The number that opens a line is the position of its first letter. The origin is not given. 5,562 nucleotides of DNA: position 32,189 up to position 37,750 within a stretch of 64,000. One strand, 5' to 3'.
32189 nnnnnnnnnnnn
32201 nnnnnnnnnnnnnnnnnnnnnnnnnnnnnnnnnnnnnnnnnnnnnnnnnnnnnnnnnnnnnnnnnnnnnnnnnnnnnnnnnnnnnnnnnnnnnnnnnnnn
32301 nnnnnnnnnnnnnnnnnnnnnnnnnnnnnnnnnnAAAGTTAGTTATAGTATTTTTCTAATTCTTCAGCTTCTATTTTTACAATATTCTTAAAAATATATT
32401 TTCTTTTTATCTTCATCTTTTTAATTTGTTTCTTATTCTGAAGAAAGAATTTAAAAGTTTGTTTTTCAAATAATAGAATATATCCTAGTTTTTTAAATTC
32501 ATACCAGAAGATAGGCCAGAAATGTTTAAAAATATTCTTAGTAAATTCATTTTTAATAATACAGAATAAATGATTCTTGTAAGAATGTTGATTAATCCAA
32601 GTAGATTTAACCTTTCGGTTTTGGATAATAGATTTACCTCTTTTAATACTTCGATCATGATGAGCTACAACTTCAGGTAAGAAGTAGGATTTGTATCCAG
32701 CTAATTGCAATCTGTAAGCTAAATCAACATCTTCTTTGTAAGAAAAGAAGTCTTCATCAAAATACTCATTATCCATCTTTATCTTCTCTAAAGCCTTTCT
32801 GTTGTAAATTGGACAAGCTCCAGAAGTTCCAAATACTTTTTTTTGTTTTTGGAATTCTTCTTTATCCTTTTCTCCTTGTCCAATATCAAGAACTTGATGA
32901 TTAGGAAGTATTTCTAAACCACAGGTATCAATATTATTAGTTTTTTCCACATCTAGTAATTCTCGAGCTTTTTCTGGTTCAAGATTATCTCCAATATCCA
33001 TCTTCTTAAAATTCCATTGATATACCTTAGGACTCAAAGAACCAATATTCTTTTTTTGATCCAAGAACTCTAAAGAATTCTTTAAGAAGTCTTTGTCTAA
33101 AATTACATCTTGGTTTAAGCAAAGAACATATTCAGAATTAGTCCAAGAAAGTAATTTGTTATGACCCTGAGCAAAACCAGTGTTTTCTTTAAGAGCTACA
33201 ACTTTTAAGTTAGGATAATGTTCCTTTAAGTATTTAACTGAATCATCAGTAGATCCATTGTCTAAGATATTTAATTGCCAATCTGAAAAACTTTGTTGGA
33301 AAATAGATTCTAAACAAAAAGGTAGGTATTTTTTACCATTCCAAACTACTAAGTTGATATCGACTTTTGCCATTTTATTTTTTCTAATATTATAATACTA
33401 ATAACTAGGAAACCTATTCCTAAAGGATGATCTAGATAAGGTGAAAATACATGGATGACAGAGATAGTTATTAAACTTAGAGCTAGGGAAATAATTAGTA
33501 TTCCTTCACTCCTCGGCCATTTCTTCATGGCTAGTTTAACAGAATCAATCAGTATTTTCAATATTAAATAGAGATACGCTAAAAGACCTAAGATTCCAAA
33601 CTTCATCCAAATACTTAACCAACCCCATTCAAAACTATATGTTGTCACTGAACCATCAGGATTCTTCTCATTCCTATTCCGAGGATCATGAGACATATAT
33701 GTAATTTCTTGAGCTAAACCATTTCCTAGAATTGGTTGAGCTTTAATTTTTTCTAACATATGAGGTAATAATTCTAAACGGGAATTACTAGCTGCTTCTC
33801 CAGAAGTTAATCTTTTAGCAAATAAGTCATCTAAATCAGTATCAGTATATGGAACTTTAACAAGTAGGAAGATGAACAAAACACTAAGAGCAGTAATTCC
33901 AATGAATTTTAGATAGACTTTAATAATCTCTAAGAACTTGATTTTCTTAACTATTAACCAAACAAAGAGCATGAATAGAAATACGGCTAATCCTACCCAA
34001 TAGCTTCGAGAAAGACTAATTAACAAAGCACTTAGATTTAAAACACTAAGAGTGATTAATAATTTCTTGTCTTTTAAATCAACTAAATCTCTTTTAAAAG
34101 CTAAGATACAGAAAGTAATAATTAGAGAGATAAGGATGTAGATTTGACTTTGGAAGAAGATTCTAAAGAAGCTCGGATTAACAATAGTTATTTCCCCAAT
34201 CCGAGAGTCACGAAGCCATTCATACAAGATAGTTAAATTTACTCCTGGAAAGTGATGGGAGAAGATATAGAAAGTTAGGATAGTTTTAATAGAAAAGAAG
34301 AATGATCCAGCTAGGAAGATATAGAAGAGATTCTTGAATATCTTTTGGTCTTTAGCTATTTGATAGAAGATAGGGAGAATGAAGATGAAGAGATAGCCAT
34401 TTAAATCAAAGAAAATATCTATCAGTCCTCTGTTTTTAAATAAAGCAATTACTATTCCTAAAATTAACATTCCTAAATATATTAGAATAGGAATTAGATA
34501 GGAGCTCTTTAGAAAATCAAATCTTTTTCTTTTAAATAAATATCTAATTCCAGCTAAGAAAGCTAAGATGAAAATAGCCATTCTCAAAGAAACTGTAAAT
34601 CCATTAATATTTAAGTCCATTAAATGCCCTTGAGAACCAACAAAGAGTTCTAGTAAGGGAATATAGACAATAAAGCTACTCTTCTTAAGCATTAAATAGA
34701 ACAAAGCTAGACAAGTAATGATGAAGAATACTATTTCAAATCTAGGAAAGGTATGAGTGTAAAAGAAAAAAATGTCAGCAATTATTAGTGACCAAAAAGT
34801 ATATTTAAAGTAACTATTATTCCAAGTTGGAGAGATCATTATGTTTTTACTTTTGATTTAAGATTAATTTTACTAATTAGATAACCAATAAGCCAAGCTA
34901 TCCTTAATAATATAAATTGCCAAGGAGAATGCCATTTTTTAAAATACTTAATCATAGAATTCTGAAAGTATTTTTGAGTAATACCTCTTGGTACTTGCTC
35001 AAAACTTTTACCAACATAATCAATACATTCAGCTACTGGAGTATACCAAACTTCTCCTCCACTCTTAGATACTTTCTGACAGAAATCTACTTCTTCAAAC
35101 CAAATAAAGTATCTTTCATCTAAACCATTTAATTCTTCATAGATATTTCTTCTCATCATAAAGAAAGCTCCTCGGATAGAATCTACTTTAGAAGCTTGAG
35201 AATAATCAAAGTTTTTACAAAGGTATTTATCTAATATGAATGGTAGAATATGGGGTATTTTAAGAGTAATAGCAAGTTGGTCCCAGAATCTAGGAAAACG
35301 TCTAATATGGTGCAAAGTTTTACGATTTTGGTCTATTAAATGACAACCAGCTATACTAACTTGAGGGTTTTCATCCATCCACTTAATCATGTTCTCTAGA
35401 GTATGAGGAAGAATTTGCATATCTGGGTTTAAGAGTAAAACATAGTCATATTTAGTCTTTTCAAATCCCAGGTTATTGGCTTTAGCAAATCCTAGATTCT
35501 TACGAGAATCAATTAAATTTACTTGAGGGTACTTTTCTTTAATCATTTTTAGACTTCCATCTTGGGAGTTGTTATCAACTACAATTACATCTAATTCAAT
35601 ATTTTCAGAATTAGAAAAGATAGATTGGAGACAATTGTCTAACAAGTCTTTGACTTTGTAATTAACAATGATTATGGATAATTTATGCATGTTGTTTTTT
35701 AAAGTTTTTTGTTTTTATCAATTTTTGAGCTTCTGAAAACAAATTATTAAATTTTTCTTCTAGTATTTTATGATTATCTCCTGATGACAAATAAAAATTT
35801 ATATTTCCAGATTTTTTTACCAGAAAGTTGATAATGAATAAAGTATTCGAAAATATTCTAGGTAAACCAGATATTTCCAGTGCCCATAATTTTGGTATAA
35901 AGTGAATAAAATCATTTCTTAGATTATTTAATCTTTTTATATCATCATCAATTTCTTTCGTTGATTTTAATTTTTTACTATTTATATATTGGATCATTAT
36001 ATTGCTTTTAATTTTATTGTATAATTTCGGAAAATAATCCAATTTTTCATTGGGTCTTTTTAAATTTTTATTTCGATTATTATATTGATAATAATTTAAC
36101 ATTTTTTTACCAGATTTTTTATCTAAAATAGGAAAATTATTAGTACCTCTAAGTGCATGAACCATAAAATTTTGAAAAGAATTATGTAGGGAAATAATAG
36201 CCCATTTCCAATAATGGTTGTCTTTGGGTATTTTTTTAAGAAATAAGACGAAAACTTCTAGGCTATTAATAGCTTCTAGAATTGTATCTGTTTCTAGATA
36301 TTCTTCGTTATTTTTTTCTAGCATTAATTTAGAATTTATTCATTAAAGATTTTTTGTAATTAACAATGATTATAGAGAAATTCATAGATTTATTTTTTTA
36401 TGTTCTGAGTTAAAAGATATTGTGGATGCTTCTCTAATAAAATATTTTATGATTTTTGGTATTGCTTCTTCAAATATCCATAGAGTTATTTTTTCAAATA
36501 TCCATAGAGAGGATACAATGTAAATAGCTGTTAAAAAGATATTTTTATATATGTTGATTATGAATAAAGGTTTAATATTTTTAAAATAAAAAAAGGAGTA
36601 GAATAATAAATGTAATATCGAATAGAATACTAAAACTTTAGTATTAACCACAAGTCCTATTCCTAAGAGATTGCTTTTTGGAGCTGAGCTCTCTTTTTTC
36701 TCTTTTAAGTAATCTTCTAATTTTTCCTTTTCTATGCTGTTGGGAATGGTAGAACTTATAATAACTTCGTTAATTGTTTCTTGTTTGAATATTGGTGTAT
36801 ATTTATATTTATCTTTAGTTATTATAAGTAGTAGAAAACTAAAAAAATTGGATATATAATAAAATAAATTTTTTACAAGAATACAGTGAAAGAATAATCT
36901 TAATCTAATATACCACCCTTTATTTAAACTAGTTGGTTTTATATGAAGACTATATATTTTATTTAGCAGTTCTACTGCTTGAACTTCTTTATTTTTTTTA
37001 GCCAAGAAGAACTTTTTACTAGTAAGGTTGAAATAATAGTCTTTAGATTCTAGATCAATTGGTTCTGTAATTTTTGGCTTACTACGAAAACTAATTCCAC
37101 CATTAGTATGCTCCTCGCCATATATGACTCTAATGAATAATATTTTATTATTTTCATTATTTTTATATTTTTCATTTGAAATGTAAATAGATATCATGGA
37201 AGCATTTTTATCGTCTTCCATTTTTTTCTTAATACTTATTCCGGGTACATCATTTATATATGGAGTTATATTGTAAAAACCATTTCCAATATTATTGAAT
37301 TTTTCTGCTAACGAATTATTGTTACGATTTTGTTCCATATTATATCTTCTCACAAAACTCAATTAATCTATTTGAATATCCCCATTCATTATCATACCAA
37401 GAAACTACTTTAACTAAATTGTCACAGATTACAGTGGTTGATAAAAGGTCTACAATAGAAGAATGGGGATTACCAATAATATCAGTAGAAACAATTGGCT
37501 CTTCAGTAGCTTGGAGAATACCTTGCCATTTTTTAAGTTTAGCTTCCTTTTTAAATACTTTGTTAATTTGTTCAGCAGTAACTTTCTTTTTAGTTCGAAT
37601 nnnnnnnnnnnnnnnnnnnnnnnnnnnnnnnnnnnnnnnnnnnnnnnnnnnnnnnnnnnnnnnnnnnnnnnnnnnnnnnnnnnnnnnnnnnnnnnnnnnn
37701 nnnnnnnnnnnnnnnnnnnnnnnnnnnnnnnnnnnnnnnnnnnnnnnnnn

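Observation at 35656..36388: Cassette insertion bounded by direct repeats of a GT2 gene start, carrying an HEPN-like ORF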

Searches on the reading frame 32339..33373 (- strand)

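Call 7: search_protein_families(library=pfam, proteins=[window:32339-33373:-], max_evalue=1)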
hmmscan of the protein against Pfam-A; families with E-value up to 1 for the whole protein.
window:32339-33373:- (344 aa): 5 families
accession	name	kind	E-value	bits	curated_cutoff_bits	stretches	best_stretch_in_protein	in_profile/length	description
PF00535.33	Glycos_transf_2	-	1.1e-22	81.2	23.3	1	9-198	5-167/168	Glycosyl transferase family 2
PF13641.12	Glyco_tranf_2_3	-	5.7e-11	43.3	27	1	11-252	10-224/230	Glycosyltransferase like family 2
PF13632.12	Glyco_trans_2_3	-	1.5e-08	35.1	27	1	178-250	67-134/198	Glycosyl transferase family group 2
PF13712.12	Glyco_tranf_2_5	-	0.00047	20.4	27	1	56-111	30-86/210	Glycosyltransferase like family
PF13704.12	Glyco_tranf_2_4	-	0.019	15.8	27.5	1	16-82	6-69/98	Glycosyl transferase family 2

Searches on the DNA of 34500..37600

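Call 52: search_rna_families(source=window, start=34500, end=37600, threshold=evalue, max_evalue=1)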
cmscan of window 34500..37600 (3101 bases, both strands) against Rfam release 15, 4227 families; matches with E-value up to 1: 1.
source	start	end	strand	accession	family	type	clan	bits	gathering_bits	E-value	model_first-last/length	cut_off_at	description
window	35799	35900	+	RF00149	snoZ103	Gene; snRNA; snoRNA; CD-box;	-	21.1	44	0.99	1-100/100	no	Small nucleolar RNA Z103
